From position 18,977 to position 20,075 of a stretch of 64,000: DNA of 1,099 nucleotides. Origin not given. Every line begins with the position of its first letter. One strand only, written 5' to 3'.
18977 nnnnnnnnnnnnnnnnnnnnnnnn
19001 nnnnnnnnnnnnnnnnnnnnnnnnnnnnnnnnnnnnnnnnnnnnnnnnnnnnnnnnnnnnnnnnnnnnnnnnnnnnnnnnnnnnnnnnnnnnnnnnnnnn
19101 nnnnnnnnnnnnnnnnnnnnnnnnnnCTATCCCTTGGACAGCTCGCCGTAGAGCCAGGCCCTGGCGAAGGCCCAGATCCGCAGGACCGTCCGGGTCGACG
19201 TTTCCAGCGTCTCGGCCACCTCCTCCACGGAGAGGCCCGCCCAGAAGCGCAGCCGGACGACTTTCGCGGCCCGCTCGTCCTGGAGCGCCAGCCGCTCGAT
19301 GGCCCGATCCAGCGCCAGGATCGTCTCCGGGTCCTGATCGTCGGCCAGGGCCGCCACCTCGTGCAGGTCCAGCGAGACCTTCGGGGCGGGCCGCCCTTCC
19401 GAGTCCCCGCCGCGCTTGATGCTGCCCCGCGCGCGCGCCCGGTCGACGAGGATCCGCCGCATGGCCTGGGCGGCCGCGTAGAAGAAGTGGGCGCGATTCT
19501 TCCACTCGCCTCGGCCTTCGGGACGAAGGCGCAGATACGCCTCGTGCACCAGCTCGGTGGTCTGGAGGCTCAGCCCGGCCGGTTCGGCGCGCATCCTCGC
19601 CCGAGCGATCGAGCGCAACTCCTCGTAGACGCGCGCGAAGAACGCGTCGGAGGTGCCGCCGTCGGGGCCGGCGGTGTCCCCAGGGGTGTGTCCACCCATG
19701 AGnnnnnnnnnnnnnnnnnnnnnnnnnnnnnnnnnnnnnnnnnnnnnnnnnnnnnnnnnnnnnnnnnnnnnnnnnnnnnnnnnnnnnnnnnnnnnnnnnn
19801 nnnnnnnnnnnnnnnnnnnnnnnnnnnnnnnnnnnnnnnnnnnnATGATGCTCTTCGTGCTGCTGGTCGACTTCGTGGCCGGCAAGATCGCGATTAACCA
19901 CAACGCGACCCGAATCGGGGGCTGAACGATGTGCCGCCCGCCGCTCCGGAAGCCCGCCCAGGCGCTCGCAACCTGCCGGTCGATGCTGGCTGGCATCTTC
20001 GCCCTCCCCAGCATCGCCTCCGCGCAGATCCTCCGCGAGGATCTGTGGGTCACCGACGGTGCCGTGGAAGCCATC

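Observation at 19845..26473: Peptide-led operons for tandem delta-60-like beta-propeller proteins with T9SS-type C-terminal domains, plus an NHL lipoprotein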

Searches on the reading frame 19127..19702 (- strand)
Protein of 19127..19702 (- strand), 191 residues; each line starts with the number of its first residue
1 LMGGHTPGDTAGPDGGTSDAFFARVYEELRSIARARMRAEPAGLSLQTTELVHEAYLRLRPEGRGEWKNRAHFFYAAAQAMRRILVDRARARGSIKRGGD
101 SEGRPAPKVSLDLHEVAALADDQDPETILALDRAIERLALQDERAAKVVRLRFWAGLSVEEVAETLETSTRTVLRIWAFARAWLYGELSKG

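Call 6: search_protein_families(library=pfam, proteins=[window:19127-19702:-], max_evalue=0.01)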
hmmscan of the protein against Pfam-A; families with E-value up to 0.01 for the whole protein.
window:19127-19702:- (191 aa): 3 families
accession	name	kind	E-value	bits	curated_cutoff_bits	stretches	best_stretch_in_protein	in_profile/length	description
PF07638.17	Sigma70_ECF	-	2.2e-46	158.5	21.1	1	17-189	18-184/185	ECF sigma factor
PF04545.22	Sigma70_r4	-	6.3e-06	26.1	24.1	1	142-176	6-40/50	Sigma-70, region 4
PF08281.18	Sigma70_r4_2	-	1.3e-05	25.2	25.7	1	130-173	3-43/54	Sigma-70, region 4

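Call 7: search_protein_families(library=ncbifam, proteins=[window:19127-19702:-], max_evalue=0.01)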
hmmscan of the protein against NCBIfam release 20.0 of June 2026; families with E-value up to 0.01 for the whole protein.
window:19127-19702:- (191 aa): 11 families
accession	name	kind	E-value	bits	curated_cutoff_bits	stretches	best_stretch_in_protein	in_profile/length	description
TIGR02999.1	Sig-70_X6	subfamily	1.8e-53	181.1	126.15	1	16-188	17-182/183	ECF-type sigma factor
TIGR02937.1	sigma70-ECF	superfamily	3.6e-15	56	42.9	1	19-185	4-162/165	sigma-70 family RNA polymerase sigma factor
NF009166.1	PRK12513.1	equivalog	9.9e-06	25.4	206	1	47-176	48-174/193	RNA polymerase sigma factor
TIGR02984.1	Sig-70_plancto1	subfamily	2.7e-05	23.8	183.75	1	126-178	129-178/189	RNA polymerase sigma-70 factor, Planctomycetaceae-specific subfamily 1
TIGR02983.1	SigE-fam_strep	subfamily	0.00042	20.2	141.55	1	47-173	32-143/162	SigE family RNA polymerase sigma factor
NF053879.1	RNAPolSigSigVBac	equivalog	0.00099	18.8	190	1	121-173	91-140/160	RNA polymerase sigma factor SigV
TIGR02985.1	Sig70_bacteroi1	subfamily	0.0015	18.8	126.4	1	126-174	103-148/162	RNA polymerase sigma-70 factor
NF009172.0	PRK12519.1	subfamily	0.0046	16.5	222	1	86-173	93-174/194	RNA polymerase sigma factor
NF007227.0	PRK09645.1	subfamily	0.0065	16.4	202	0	81-173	73-155/177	sigma-70 family RNA polymerase sigma factor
TIGR03001.1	Sig-70_gmx1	subfamily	0.0084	15.5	154.6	0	115-186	139-207/244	RNA polymerase sigma-70 factor, Myxococcales family 1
TIGR02952.1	Sig70_famx2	equivalog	0.0099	15.8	206.45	0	125-174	103-156/170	ECF subfamily RNA polymerase sigma factor, BldN family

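Call 27: find_related_loci(query=A3, collection=genome_contigs, flank=6000)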
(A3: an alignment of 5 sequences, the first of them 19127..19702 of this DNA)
Query A3 (191 aa) in genome_contigs; peptide patterns used: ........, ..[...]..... (x = any residue, [..] = any of these).
596 stretches matched a pattern (row limit reached: there are more); 526 encode a relative of the query (tblastn E <= 1e-3); the best 80 are kept; 79 distinct loci.
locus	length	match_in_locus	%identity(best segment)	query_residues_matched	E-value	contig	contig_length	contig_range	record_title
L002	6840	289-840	72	6-191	4e-81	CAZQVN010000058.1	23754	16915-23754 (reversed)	MAG TPA_asm: uncultured bacterium isolate SRP287453_co1_87 genome assembly, contig: NODE_3688_length_23754_cov_20.230558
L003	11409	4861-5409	72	3-189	4e-81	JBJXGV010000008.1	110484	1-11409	MAG: bacterium isolate F1F2.bin.167 k127_3136515, whole genome shotgun sequence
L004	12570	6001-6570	67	1-189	8e-80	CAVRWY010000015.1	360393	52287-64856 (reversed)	MAG: uncultured Gemmatimonadales bacterium isolate MFD06229.bin.2.24 genome assembly, contig: contig_66043, whole genome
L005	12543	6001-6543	75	9-191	1e-78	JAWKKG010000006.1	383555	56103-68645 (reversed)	MAG: bacterium isolate BC1.91 BC1.91.fa-6, whole genome shotgun sequence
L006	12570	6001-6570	71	2-191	6e-78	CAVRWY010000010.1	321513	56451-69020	MAG: uncultured Gemmatimonadales bacterium isolate MFD06229.bin.2.24 genome assembly, contig: contig_45775, whole genome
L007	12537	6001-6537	73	13-191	4e-74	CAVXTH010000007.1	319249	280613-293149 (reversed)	MAG: Candidatus Krumholzibacteriota bacterium isolate MFD05684.bin.1.347 genome assembly, contig: contig_55525, whole ge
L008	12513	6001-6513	70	19-189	7e-71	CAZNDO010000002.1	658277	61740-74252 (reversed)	MAG TPA_asm: uncultured Gemmatimonadota bacterium isolate binchicken_co242_78 genome assembly, contig: NODE_23_length_65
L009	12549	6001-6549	69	8-190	4e-70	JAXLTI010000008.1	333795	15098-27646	MAG: bacterium isolate STL-ARS1 C1.278.fa-8, whole genome shotgun sequence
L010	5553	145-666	72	18-191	2e-66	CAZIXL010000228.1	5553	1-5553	MAG TPA_asm: uncultured bacterium isolate binchicken_co118_82 genome assembly, contig: NODE_20344_length_5553_cov_5.2813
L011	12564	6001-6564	65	4-190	3e-66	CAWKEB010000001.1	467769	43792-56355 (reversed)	MAG: Candidatus Krumholzibacteria bacterium isolate MFD04716.bin.2.70 genome assembly, contig: contig_20474, whole genom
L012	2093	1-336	80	80-191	2e-54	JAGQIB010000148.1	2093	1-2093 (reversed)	MAG: Gemmatimonadetes bacterium isolate HKST-UBA01 2011-04-20_1_(paired)_contig_203691, whole genome shotgun sequence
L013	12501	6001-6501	53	15-188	5e-47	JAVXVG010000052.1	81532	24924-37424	MAG: Acidobacteriota bacterium isolate BP_34 scaffold_1077185, whole genome shotgun sequence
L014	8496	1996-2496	49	16-190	5e-46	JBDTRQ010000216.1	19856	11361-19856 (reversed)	MAG: Ignavibacteriota bacterium isolate cluster3_bin.250 NODE_9623_length_19856_cov_5.691278, whole genome shotgun seque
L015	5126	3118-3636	46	9-189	4e-46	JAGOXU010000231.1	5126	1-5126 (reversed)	MAG: Ignavibacterium sp. isolate Gw_Inlet_bin_290 Gw_Inlet_37865_length_5126_cov_5.286657, whole genome shotgun sequence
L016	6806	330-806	50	19-184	5e-45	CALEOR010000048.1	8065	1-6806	MAG TPA_asm: uncultured Verrucomicrobiales bacterium isolate SRR3933180_bin.43_CONCOCT_v1.1_MAG genome assembly, contig:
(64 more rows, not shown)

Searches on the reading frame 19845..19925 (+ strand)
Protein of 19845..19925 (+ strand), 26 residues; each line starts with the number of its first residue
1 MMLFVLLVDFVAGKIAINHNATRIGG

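Call 6: search_protein_families(library=pfam, proteins=[window:19845-19925:+], max_evalue=0.01)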
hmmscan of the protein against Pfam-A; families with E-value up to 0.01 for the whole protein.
window:19845-19925:+ (26 aa): 0 families

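Call 7: search_protein_families(library=ncbifam, proteins=[window:19845-19925:+], max_evalue=0.01)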
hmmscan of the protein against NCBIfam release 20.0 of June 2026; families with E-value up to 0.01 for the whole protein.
window:19845-19925:+ (26 aa): 0 families
